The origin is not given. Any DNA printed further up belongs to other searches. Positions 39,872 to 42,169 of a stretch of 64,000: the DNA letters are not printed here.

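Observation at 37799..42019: Inverted AfsR-like architecture: MalT-type STAND NTPase with C-terminal SARP module, translationally coupled to a cell-wall amidase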

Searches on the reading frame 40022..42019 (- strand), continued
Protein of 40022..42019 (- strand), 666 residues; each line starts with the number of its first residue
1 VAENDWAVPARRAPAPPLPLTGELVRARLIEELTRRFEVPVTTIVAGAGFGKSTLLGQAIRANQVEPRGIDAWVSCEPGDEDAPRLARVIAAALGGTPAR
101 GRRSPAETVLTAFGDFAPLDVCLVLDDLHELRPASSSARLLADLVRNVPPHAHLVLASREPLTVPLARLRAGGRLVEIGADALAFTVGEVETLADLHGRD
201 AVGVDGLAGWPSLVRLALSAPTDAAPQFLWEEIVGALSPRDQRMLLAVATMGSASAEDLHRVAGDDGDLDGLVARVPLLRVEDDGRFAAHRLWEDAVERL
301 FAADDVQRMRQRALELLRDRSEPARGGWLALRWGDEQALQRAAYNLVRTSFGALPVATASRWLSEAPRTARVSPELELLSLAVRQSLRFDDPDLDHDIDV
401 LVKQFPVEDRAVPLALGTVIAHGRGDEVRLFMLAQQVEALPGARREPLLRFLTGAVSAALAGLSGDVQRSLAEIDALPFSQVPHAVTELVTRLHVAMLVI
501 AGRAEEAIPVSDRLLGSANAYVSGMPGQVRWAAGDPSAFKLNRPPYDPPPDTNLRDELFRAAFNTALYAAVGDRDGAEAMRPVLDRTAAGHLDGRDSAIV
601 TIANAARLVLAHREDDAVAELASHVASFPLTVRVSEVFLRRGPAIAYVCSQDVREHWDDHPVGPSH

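Call 65: find_encoding_contigs(protein=P0002, flank=5000, max_places=2)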
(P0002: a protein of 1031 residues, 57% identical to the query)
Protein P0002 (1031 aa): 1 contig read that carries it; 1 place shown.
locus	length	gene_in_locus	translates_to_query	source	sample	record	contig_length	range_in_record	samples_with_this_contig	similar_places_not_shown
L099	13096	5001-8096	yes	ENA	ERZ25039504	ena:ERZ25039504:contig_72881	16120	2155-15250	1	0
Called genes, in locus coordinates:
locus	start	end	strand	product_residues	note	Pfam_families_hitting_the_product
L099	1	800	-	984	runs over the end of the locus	?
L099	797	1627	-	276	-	PF09339:HTH_IclR, PF12802:MarR_2 (weak), PF25213:HVO_A0261_N (weak), PF01047:MarR (weak), PF01614:IclR_C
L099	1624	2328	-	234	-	PF14518:Haem_oxygenas_2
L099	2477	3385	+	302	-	PF00903:Glyoxalase, PF13669:Glyoxalase_4 (faint), PF22247:Diox-like_N, PF00903:Glyoxalase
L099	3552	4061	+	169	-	-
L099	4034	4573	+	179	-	PF00300:His_Phos_1 (weak)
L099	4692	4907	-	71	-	-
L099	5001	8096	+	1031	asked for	PF13401:AAA_22 (weak), PF03704:BTAD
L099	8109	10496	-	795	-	PF01757:Acyl_transf_3, PF19040:SGNH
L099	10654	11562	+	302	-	PF13385:Laminin_G_3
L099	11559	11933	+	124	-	PF13385:Laminin_G_3, PF00054:Laminin_G_1 (weak), PF02210:Laminin_G_2 (weak)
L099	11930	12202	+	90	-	-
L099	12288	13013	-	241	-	PF02803:Thiolase_C, PF22691:Thiolase_C_1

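Call 66: find_encoding_contigs(protein=P0004, flank=6000, max_places=2)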
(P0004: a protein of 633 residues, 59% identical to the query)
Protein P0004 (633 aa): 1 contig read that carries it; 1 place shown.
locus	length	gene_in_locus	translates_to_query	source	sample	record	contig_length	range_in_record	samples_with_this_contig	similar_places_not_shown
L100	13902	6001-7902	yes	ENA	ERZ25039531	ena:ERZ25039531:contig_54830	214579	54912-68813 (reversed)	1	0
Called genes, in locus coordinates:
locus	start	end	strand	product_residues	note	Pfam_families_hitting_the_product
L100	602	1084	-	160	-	-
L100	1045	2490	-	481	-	-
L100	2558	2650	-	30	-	PF09339:HTH_IclR (weak)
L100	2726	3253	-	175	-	PF14518:Haem_oxygenas_2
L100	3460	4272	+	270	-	PF22247:Diox-like_N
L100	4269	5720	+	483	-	-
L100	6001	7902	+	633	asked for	PF13401:AAA_22 (weak)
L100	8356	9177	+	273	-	PF03704:BTAD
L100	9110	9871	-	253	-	PF19040:SGNH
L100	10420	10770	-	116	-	-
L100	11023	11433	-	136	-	PF01757:Acyl_transf_3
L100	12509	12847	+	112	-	PF13385:Laminin_G_3, PF02210:Laminin_G_2 (weak), PF00054:Laminin_G_1 (weak)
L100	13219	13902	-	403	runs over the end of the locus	PF00108:Thiolase_N, PF02803:Thiolase_C, PF22691:Thiolase_C_1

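Call 72: find_encoding_contigs(protein=P0003, flank=3000, max_places=1)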
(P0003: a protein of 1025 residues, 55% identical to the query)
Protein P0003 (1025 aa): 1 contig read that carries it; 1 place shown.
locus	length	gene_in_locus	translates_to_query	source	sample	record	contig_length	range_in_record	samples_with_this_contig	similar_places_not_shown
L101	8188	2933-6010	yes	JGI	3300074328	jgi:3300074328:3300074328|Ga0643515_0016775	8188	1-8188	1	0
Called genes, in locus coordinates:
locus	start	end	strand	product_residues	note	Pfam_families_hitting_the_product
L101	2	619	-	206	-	?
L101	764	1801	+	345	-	PF08240:ADH_N, PF00107:ADH_zinc_N, PF13602:ADH_zinc_N_2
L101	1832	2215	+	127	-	PF09969:DUF2203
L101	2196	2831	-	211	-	-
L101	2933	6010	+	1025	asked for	PF13401:AAA_22 (faint), PF03704:BTAD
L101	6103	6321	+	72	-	PF00403:HMA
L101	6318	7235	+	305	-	-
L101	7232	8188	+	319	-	?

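Call 73: find_encoding_contigs(protein=P0005, flank=3000, max_places=1)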
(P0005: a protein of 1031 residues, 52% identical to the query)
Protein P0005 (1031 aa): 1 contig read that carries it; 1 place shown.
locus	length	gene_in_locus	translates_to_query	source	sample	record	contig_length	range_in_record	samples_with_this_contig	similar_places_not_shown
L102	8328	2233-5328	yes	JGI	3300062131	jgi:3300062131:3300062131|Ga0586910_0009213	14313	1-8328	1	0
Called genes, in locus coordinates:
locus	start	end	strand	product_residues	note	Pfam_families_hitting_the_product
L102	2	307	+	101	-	?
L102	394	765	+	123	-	-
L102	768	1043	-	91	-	PF00708:Acylphosphatase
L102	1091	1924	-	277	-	PF01471:PG_binding_1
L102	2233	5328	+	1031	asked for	PF13401:AAA_22 (weak), PF03704:BTAD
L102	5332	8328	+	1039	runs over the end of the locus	PF13401:AAA_22 (weak), PF03704:BTAD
